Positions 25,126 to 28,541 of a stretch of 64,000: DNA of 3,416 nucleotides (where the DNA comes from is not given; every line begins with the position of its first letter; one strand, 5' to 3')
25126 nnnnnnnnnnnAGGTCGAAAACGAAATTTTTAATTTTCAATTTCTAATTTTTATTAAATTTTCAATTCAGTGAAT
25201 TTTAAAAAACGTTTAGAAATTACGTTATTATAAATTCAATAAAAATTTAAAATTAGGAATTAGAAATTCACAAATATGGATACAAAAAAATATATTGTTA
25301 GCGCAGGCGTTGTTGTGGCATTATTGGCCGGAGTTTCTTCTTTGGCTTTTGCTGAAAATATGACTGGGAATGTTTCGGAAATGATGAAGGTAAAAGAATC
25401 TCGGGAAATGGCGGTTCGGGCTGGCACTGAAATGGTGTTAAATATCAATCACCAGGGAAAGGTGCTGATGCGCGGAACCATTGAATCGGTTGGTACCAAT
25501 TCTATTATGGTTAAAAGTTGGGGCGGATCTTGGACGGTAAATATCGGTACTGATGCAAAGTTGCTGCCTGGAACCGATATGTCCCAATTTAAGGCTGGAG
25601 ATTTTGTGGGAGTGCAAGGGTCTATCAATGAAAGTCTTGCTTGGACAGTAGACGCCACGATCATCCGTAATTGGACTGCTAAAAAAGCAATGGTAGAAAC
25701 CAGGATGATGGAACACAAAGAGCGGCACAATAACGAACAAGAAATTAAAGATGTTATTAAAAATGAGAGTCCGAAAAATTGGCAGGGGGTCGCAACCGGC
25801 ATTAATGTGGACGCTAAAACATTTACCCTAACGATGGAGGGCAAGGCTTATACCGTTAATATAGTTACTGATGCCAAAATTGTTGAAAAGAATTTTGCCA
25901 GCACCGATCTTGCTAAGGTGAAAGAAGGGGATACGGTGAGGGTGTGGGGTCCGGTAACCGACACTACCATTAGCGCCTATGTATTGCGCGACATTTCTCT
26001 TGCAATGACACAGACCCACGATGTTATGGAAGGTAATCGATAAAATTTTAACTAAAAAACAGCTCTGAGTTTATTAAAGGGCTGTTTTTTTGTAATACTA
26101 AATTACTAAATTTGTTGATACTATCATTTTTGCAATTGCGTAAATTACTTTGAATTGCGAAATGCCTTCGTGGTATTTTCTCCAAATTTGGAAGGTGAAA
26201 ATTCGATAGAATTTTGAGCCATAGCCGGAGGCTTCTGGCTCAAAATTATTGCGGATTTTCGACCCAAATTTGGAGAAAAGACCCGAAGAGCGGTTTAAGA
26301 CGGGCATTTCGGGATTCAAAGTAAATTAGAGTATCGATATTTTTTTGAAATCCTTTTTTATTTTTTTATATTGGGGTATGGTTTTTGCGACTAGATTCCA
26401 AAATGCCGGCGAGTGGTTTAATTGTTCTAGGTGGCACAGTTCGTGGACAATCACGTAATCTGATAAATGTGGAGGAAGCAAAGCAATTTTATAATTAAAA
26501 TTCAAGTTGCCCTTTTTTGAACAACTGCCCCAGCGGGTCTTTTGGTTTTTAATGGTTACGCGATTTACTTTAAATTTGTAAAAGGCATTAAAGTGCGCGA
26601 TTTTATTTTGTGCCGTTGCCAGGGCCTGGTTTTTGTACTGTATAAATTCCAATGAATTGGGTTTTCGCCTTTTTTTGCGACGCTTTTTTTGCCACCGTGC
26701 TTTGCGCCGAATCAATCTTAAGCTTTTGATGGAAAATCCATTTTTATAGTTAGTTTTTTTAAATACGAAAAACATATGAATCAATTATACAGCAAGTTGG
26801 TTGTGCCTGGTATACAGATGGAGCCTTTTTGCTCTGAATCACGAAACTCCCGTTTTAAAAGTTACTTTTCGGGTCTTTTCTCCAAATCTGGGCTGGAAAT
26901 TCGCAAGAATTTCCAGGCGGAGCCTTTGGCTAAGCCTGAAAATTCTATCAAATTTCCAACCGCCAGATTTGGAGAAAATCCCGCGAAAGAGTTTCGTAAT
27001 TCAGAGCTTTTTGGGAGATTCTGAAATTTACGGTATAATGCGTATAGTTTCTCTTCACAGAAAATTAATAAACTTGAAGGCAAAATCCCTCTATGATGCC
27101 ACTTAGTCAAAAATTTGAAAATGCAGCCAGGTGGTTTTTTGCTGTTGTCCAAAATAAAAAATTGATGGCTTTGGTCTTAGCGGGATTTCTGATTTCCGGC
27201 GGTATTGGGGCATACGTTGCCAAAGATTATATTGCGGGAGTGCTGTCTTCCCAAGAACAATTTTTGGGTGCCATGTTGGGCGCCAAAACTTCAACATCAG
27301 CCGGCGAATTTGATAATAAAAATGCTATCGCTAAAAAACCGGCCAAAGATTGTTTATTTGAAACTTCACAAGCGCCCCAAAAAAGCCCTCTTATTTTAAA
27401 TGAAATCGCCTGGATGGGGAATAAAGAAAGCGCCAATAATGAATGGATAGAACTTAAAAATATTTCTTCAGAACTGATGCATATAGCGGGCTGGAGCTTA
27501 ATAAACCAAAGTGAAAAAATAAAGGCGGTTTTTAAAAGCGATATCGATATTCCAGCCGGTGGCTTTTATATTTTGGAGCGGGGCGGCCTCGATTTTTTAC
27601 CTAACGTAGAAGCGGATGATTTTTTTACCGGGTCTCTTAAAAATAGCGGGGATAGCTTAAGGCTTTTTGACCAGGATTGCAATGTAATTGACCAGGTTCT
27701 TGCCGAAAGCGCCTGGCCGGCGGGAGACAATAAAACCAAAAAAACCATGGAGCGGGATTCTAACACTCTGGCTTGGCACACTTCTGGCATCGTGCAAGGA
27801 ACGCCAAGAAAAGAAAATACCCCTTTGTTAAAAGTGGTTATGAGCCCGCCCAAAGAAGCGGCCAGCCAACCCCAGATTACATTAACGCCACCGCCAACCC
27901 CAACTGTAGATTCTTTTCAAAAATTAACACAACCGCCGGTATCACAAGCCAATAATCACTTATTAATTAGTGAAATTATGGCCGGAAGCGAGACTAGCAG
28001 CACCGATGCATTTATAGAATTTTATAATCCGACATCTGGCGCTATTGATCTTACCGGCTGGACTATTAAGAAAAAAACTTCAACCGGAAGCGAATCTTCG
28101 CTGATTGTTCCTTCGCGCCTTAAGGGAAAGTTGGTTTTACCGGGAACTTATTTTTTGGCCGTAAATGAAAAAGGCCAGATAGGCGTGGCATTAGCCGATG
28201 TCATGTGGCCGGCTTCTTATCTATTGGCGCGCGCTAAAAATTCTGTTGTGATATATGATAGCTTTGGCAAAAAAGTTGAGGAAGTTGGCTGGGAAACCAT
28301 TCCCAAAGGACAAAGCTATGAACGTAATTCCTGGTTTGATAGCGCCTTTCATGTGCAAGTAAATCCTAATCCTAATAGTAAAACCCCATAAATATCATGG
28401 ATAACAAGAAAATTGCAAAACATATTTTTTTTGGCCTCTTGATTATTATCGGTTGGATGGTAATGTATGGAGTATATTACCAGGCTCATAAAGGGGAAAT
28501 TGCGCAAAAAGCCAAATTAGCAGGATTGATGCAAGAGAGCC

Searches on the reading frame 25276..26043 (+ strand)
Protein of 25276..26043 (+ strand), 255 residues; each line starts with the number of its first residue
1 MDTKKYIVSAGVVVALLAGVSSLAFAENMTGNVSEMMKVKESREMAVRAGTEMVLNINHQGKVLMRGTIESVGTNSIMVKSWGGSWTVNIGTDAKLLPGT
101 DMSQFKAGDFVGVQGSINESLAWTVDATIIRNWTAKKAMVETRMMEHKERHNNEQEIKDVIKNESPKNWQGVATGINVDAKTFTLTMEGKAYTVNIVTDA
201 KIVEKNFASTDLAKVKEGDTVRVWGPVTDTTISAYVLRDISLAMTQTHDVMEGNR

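Call 20: search_protein_families(library=pfam, proteins=[window:25276-26043:+], max_evalue=0.01)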
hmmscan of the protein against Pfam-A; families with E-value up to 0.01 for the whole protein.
window:25276-26043:+ (255 aa): 2 families
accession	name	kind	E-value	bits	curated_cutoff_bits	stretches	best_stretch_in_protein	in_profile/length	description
PF18914.6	DUF5666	-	8.2e-06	26.4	27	1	66-120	1-51/60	Domain of unknown function (DUF5666)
PF25155.1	NTF2_YvbJ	-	0.006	17.8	25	0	154-209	36-89/123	YvbJ NTF2-like domain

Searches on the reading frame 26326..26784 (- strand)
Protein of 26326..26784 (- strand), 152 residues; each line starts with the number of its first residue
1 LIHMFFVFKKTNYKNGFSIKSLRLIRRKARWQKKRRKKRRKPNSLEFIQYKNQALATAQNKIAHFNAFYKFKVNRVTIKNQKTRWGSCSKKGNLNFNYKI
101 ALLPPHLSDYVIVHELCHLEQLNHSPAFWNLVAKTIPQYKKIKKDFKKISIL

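Call 20: search_protein_families(library=pfam, proteins=[window:26326-26784:-], max_evalue=0.01)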
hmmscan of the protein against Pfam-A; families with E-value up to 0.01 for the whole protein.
window:26326-26784:- (152 aa): 1 family
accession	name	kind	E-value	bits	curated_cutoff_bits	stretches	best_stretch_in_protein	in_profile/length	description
PF01863.23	YgjP-like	-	1e-35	124.1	26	1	34-148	93-206/207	YgjP-like, metallopeptidase domain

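Call 43: find_encoding_contigs(protein=window:26326-26784:-, flank=10000, max_places=6)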
Protein window:26326-26784:- (152 aa): no gene with exactly this product is on record in the collection.
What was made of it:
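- Tried and rejected: An exact-protein look-up of the YgjP-like neighbour was not on record (call 43).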

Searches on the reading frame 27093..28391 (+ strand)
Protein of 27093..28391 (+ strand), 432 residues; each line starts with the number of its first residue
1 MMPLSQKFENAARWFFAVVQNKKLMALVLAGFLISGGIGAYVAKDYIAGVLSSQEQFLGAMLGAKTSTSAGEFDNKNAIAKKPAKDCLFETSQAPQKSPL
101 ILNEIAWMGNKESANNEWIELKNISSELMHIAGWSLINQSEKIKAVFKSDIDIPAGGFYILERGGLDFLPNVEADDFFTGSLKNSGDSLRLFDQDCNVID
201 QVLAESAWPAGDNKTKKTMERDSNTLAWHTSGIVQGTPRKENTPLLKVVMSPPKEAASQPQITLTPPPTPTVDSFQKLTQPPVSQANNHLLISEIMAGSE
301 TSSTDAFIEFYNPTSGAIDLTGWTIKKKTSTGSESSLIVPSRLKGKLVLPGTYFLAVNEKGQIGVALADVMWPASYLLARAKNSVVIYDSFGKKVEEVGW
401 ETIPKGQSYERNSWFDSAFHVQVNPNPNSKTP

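Call 20: search_protein_families(library=pfam, proteins=[window:27093-28391:+], max_evalue=0.01)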
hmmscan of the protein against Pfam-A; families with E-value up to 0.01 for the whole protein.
window:27093-28391:+ (432 aa): 1 family
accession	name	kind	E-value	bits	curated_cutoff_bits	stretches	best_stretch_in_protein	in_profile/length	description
PF00932.25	LTD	-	2.4e-27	95.9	34.3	2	284-401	2-108/109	Lamin Tail Domain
